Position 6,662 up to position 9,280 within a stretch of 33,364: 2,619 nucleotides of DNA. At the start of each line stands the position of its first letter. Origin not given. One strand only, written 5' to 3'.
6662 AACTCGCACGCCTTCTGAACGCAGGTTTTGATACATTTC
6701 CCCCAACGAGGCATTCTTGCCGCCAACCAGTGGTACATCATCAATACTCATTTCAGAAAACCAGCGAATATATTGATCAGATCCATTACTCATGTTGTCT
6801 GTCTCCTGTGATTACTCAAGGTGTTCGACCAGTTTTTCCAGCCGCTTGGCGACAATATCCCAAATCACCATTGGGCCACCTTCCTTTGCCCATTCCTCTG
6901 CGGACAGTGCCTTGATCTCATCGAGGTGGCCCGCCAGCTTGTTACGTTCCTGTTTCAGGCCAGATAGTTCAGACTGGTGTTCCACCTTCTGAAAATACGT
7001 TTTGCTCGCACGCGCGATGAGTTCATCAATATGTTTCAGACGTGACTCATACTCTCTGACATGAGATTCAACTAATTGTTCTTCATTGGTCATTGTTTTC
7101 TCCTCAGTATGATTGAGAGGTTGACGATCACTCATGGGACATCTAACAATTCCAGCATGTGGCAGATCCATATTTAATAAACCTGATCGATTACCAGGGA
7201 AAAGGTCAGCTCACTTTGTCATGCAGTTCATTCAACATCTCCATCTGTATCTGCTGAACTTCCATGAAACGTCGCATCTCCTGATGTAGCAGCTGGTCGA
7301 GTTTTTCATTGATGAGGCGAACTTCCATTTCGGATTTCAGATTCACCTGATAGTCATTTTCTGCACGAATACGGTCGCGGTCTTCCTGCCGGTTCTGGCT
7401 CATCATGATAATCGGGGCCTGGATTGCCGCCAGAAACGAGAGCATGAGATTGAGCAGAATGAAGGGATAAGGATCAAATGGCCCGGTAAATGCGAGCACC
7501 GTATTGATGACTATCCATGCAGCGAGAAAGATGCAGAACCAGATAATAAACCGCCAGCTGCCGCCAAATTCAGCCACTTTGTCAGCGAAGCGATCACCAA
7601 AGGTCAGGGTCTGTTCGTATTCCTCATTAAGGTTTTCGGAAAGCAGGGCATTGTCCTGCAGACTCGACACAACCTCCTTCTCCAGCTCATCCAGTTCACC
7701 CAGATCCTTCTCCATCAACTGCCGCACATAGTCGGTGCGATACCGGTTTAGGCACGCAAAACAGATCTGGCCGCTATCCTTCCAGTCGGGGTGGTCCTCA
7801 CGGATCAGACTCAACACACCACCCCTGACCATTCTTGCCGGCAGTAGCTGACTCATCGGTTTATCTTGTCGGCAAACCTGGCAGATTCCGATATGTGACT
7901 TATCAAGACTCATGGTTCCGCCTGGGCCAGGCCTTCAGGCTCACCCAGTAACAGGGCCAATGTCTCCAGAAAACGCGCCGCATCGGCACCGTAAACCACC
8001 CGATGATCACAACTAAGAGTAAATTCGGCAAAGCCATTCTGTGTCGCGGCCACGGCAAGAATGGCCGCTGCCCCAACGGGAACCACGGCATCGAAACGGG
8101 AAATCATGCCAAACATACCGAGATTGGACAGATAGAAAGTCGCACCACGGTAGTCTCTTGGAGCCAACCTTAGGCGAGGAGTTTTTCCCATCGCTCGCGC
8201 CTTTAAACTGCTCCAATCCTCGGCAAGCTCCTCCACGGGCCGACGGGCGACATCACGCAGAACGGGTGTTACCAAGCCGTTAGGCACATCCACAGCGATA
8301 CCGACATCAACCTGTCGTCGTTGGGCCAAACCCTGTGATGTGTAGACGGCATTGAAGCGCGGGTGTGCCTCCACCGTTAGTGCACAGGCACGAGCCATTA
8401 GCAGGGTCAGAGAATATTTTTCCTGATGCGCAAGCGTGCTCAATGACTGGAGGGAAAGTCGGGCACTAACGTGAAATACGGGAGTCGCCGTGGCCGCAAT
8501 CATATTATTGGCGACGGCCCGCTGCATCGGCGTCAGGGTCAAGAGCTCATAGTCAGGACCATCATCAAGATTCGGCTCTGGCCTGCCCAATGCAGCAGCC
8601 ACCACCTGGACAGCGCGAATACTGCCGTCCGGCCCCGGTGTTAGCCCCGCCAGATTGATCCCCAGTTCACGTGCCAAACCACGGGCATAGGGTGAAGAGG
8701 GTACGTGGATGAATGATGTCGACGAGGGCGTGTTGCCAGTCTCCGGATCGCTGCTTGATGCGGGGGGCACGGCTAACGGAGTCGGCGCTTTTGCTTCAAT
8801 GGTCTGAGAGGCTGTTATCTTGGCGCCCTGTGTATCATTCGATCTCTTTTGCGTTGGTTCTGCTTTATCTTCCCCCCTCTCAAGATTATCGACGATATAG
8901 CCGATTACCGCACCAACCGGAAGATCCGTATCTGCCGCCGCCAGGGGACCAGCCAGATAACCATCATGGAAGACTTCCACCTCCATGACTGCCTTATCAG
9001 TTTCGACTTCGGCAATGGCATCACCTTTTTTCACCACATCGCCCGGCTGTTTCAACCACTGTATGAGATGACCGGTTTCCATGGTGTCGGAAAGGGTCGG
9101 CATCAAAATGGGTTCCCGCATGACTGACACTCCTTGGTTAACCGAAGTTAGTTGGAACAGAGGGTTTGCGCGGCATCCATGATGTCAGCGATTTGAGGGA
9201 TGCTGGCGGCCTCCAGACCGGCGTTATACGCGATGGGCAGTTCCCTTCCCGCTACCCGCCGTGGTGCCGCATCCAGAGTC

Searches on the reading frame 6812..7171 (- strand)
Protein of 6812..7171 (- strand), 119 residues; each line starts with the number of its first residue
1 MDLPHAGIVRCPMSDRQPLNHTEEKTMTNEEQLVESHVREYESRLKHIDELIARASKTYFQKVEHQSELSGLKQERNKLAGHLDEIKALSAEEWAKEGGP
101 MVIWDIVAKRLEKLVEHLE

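Call 3: search_protein_families(library=pfam, proteins=[window:6812-7171:-], max_evalue=0.01)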
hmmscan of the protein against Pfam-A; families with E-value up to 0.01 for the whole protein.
window:6812-7171:- (119 aa): 0 families
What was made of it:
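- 6812..7171 (-): Conserved 119-aa gene between DUF1003 and ppsA. No Pfam family (call 3).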

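Call 23: search_protein_families(library=ncbifam, proteins=[window:6812-7171:-], max_evalue=0.1)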
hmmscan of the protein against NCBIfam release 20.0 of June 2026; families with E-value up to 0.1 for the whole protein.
window:6812-7171:- (119 aa): 3 families
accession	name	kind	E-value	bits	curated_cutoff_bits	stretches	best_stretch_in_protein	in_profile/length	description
NF052504.1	sll1863_fam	domain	0.0012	19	35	1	46-96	18-69/93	sll1863 family stress response protein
TIGR04211.1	SH3_and_anchor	equivalog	0.0019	17.8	65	1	22-103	94-175/198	TIGR04211 family SH3 domain-containing protein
NF048001.1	GTP_morpho_1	equivalog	0.045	13.5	50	0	22-55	11-43/70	GTA head formation protein, RCAP_rcc01685 family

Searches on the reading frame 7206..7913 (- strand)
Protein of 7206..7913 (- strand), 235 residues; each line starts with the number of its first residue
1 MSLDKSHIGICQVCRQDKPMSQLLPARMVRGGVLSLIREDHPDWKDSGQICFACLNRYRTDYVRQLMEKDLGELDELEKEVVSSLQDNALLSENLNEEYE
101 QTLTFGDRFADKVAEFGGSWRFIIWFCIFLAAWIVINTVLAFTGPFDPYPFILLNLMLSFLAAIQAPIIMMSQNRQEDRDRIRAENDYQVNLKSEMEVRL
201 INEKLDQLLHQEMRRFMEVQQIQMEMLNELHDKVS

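Call 3: search_protein_families(library=pfam, proteins=[window:7206-7913:-], max_evalue=0.01)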
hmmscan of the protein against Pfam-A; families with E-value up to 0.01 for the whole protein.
window:7206-7913:- (235 aa): 1 family
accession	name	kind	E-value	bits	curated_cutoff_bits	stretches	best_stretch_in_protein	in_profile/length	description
PF06210.16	DUF1003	-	6.6e-42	142.3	27.4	1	117-213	1-97/103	Protein of unknown function (DUF1003)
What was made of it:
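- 7206..7913 (-): DUF1003 membrane protein gene; its start overlaps the E2 stop. PF06210 7e-42 (call 3).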

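Call 23: search_protein_families(library=ncbifam, proteins=[window:7206-7913:-], max_evalue=0.1)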
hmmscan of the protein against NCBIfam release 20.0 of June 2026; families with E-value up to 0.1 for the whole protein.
window:7206-7913:- (235 aa): 2 families
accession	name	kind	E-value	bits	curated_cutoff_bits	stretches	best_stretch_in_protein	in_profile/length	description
NF041585.1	MqnP_Cj_Hp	exception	0.015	14.7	375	1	126-187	12-72/281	menaquinone biosynthesis prenyltransferase MqnP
NF009515.0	PRK12874.1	equivalog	0.022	14.1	392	1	126-187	19-79/291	4-hydroxybenzoate polyprenyltransferase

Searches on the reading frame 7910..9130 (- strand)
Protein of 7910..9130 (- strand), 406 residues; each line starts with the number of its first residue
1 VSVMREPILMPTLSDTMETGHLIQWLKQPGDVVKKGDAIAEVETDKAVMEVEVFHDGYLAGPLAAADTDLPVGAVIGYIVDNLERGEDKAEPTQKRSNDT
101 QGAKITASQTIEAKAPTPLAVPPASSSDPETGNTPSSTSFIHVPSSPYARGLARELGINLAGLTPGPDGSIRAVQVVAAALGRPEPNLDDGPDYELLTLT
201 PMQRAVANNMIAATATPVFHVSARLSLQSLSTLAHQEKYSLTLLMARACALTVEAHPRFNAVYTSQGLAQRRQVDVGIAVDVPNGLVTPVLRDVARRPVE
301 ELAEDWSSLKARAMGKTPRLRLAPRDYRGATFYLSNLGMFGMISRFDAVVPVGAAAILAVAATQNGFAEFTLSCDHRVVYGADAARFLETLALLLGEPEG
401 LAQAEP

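Call 3: search_protein_families(library=pfam, proteins=[window:7910-9130:-], max_evalue=0.01)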
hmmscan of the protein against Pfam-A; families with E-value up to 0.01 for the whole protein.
window:7910-9130:- (406 aa): 3 families
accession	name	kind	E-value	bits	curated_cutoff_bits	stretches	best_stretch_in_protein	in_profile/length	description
PF00198.28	2-oxoacid_dh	-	4.9e-42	144.4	23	1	194-401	4-230/232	2-oxoacid dehydrogenases acyltransferase (catalytic domain)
PF00364.28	Biotin_lipoyl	-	7.8e-14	51.7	22.1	1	8-78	3-72/73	Biotin-requiring enzyme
PF02817.22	E3_binding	-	6.9e-07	29.8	23.7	1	143-172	1-31/36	e3 binding domain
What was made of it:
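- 7910..9130 (-): E2 dihydrolipoamide acyltransferase gene. Biotin_lipoyl, E3_binding and 2-oxoacid_dh domains (call 3).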

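Call 23: search_protein_families(library=ncbifam, proteins=[window:7910-9130:-], max_evalue=0.1)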
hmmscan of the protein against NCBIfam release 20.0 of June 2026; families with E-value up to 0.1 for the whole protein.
window:7910-9130:- (406 aa): 11 families
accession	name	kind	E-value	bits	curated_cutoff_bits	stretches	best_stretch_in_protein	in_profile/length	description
TIGR01349.1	PDHac_trf_mito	equivalog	4.3e-65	220.6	445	1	8-398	2-432/437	pyruvate dehydrogenase complex dihydrolipoamide acetyltransferase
NF008814.0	PRK11854.1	equivalog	1.1e-42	146.4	722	2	239-395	464-629/637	pyruvate dehydrogenase complex dihydrolipoyllysine-residue acetyltransferase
TIGR01348.1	PDHac_trf_long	equivalog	1e-36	126.7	552.1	2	238-397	413-581/587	dihydrolipoyllysine-residue acetyltransferase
TIGR02927.1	SucB_Actino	equivalog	3.6e-32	111.9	423.45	2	239-392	396-565/579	2-oxoglutarate dehydrogenase, E2 component, dihydrolipoamide succinyltransferase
TIGR01347.1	sucB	equivalog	8.2e-32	110.9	378.65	2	241-401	233-400/404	dihydrolipoyllysine-residue succinyltransferase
NF004309.0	PRK05704.1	equivalog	4.8e-31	108.5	449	2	8-176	5-147/408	2-oxoglutarate dehydrogenase complex dihydrolipoyllysine-residue succinyltransferase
NF008854.0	PRK11892.1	equivalog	2.8e-22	79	454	1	5-122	2-121/464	pyruvate dehydrogenase complex E1 component subunit beta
NF011457.0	PRK14875.1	equivalog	3.6e-21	75.6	307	1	6-98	4-96/372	acetoin dehydrogenase dihydrolipoyllysine-residue acetyltransferase subunit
NF011416.0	PRK14843.1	equivalog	7.4e-18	64.5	429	1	193-398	117-342/347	dihydrolipoamide acetyltransferase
NF008815.0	PRK11857.1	equivalog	2.3e-11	43.7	378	1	235-401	128-305/308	dihydrolipoamide acetyltransferase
NF008907.0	PRK12270.1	equivalog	4.9e-10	37.8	878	1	135-395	119-361/1241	multifunctional oxoglutarate decarboxylase/oxoglutarate dehydrogenase thiamine pyrophosphate-binding subunit/dihydrolipoyllysine-residue suc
